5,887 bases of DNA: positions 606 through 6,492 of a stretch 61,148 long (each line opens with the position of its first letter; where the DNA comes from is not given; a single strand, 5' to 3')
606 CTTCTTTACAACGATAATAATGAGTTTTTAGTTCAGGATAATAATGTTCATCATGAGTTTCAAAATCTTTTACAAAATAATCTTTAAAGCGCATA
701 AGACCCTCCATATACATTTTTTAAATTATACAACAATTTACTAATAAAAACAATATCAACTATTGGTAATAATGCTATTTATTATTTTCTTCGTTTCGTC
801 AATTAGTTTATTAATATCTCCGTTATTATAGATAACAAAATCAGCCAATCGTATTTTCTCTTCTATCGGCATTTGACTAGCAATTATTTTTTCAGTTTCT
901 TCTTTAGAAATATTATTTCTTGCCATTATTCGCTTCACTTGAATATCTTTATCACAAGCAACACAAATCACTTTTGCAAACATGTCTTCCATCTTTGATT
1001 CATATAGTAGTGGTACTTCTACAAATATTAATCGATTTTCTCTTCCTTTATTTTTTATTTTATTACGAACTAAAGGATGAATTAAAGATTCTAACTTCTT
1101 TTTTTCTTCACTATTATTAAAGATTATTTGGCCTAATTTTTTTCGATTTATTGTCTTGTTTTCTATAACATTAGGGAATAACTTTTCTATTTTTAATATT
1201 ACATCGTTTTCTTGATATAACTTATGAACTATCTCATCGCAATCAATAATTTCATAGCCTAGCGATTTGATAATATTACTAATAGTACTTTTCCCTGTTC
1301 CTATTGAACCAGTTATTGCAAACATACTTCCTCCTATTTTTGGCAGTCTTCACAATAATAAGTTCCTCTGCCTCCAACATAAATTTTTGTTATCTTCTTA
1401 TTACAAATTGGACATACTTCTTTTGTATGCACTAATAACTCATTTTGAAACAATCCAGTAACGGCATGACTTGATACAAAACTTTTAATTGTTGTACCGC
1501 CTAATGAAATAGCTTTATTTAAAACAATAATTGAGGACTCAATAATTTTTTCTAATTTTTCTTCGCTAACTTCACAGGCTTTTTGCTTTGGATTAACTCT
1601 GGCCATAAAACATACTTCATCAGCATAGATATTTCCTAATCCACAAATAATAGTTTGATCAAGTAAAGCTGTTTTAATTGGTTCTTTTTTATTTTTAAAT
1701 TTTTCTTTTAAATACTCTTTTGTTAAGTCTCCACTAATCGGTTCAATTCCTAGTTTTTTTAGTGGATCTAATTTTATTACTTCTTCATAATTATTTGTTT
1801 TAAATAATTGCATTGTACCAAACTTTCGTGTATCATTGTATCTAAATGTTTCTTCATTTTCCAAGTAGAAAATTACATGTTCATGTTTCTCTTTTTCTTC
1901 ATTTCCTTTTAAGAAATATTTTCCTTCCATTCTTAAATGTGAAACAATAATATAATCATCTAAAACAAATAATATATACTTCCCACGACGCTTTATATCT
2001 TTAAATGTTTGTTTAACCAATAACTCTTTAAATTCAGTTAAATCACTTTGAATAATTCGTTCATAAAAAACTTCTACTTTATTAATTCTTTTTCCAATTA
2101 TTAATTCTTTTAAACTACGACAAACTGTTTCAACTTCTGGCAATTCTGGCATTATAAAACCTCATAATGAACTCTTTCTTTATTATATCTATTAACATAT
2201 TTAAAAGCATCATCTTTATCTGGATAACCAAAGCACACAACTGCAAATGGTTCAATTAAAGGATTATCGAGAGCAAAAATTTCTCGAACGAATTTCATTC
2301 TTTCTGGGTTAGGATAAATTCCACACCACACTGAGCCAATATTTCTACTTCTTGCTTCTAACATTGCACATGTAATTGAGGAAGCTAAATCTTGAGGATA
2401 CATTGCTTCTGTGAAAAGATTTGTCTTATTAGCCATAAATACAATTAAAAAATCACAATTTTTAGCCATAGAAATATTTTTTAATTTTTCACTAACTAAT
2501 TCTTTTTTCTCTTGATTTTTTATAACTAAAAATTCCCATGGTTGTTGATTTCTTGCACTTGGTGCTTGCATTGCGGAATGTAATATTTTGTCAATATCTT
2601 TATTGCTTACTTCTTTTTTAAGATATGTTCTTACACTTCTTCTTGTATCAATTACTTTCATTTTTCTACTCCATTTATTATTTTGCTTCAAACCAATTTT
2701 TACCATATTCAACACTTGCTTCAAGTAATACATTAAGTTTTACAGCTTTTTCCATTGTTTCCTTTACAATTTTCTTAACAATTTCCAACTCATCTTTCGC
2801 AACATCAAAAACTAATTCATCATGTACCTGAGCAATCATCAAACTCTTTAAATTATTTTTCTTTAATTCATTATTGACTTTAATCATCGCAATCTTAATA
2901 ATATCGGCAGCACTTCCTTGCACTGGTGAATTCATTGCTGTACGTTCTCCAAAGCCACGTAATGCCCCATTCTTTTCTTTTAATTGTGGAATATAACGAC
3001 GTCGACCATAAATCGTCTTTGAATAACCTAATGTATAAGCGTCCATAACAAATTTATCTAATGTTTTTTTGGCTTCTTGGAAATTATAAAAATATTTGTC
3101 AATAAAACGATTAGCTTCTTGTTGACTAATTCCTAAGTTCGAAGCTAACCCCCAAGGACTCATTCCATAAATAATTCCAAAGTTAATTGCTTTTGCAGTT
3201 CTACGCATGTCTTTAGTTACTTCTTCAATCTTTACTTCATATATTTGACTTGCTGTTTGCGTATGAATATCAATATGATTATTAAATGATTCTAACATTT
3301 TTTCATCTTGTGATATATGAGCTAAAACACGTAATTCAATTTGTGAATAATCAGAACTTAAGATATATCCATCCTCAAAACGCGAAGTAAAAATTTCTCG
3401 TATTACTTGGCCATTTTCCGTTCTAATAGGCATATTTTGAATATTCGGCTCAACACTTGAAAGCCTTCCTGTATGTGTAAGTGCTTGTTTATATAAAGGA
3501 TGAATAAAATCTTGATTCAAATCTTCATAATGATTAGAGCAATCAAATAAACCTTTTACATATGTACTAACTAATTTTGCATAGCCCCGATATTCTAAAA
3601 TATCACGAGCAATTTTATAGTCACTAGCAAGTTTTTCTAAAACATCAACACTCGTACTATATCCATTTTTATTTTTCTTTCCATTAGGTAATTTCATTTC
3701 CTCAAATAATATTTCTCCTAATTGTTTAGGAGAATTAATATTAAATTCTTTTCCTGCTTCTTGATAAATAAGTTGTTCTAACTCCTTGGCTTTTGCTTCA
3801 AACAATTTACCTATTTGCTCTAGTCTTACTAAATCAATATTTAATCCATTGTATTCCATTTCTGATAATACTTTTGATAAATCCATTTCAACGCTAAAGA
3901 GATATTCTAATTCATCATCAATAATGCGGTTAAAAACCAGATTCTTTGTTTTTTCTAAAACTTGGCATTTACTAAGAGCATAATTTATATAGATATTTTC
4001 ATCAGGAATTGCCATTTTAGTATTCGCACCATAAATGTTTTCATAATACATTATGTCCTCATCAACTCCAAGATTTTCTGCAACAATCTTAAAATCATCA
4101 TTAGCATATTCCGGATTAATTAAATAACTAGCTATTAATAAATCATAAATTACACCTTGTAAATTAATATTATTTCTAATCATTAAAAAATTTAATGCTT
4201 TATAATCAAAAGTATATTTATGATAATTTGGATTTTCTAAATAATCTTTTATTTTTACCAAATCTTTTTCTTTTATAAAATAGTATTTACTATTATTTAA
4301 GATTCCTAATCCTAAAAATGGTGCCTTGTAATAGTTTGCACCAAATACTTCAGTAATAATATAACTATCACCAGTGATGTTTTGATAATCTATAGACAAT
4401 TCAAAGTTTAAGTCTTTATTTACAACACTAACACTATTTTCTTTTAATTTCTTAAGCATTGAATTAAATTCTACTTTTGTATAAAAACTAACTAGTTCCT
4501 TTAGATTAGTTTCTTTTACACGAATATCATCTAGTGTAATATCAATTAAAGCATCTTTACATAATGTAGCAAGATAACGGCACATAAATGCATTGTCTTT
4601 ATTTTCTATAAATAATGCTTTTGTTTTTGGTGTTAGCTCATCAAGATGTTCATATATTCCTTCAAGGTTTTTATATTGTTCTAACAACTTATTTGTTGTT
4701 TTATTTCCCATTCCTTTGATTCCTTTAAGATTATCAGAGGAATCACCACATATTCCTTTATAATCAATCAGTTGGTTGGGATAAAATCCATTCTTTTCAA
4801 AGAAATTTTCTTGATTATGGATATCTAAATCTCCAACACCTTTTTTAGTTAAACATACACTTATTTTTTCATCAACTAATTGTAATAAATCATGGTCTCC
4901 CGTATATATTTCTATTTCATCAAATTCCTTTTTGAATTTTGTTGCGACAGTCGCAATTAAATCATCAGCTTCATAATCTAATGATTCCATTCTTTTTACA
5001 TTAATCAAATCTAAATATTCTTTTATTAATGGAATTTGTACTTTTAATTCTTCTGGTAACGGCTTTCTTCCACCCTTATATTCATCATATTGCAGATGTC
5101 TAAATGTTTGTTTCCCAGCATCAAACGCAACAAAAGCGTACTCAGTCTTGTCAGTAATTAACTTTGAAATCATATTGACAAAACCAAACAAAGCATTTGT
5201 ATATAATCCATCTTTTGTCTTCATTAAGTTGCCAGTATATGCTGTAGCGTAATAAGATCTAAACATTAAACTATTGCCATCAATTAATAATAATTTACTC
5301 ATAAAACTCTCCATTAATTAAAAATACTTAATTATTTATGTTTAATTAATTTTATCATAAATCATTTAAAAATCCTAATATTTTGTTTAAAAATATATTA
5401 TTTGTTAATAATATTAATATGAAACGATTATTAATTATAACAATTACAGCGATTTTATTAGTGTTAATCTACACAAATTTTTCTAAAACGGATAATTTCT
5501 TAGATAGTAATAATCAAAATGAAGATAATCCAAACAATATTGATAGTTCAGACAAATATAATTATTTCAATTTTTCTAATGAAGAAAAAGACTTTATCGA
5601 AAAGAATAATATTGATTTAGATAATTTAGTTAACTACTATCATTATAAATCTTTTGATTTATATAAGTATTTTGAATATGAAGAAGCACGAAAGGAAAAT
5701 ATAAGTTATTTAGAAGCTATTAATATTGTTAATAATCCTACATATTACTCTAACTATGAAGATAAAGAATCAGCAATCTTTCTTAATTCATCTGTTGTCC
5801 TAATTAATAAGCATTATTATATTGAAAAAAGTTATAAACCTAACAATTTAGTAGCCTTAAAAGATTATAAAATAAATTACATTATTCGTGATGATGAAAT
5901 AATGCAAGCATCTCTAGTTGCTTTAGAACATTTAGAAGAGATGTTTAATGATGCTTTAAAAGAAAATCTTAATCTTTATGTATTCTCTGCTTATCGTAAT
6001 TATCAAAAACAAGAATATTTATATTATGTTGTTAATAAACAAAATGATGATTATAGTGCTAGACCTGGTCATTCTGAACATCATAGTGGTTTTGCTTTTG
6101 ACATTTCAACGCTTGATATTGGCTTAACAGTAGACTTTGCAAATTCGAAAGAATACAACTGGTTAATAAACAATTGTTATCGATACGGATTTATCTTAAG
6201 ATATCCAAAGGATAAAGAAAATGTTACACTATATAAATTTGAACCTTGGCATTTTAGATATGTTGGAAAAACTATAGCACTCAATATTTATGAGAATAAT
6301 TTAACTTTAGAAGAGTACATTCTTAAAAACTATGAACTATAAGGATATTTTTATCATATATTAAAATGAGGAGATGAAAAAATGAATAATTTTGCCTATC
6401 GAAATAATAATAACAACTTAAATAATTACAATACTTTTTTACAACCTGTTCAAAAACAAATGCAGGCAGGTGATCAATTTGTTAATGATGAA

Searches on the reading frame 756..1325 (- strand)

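Call 30: search_protein_families(library=pfam, proteins=[window:756-1325:-], max_evalue=0.00001)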
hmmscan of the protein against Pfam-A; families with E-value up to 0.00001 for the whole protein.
window:756-1325:- (189 aa): 2 families
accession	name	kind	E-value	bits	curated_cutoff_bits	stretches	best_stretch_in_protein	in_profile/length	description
PF01121.26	CoaE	-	8.8e-49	166.1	27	1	3-172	4-179/180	Dephospho-CoA kinase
PF13238.12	AAA_18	-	2.8e-08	34.7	29.4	1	4-146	3-121/128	AAA domain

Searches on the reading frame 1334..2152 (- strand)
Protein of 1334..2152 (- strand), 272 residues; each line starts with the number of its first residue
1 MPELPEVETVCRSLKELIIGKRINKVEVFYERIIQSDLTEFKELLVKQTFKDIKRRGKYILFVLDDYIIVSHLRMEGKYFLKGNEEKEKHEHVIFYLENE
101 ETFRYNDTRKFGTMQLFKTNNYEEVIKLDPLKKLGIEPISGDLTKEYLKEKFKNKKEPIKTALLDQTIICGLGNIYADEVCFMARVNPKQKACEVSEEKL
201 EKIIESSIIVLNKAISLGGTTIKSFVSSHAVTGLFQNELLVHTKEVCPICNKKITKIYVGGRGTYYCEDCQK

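Call 30: search_protein_families(library=pfam, proteins=[window:1334-2152:-], max_evalue=0.00001)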
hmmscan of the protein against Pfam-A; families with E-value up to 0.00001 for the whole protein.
window:1334-2152:- (272 aa): 4 families
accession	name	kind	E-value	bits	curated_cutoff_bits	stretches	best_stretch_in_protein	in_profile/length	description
PF01149.29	Fapy_DNA_glyco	-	3.8e-36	124.7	25.5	1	1-114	1-117/117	Formamidopyrimidine-DNA glycosylase N-terminal domain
PF06831.19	H2TH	-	4.1e-27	94.4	34.7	1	134-224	1-91/93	Formamidopyrimidine-DNA glycosylase H2TH domain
PF06827.20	zf-FPG_IleRS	-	6.7e-06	26.3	21.3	0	245-272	2-29/30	Zinc finger found in FPG and IleRS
PF05833.16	NFACT_N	-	7.9e-06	25.3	31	0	142-213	172-242/456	NFACT N-terminal and middle domains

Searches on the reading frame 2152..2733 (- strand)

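Call 30: search_protein_families(library=pfam, proteins=[window:2152-2733:-], max_evalue=0.00001)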
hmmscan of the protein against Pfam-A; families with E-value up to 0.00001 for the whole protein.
window:2152-2733:- (193 aa): 2 families
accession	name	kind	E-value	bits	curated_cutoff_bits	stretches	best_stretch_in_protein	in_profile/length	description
PF00881.29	Nitroreductase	-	2.7e-20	73.7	23.5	1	28-85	1-54/167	Nitroreductase family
PF14512.11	TM1586_NiRdase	-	1.2e-10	41.9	27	1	27-98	5-207/215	Putative TM nitroreductase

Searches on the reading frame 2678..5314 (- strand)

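Call 30: search_protein_families(library=pfam, proteins=[window:2678-5314:-], max_evalue=0.00001)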
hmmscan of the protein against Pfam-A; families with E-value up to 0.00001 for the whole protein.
window:2678-5314:- (878 aa): 4 families
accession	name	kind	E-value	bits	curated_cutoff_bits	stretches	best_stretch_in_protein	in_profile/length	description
PF00476.26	DNA_pol_A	-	3.9e-148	493.9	34.3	1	498-875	4-380/381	DNA polymerase family A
PF02739.22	5_3_exonuc_N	-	2.3e-51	174.2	34.3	1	7-174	1-162/164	5'-3' exonuclease, N-terminal resolvase-like domain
PF22619.2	DNA_polI_exo1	-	1.8e-28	99.5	27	1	320-455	2-139/140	DNA polymerase I, ribonuclease H-like domain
PF01367.25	5_3_exonuc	-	5e-28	97.9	40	1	178-270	2-95/97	5'-3' exonuclease, C-terminal SAM fold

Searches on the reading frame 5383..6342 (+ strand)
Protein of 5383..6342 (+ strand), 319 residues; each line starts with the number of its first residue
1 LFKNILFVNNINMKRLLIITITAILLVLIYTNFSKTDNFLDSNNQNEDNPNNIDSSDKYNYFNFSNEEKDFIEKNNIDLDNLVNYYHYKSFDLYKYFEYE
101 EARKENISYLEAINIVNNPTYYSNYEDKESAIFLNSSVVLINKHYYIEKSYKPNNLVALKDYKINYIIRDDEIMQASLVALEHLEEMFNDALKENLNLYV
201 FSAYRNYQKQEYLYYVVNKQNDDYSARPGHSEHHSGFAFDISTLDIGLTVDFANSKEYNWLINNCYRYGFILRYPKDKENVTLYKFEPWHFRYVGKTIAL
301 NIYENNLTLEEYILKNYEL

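Call 30: search_protein_families(library=pfam, proteins=[window:5383-6342:+], max_evalue=0.00001)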
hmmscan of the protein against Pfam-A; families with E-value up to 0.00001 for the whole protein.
window:5383-6342:+ (319 aa): 1 family
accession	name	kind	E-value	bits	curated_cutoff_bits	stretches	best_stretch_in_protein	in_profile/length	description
PF02557.22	VanY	-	5.4e-36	123.7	25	1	180-296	8-132/132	D-alanyl-D-alanine carboxypeptidase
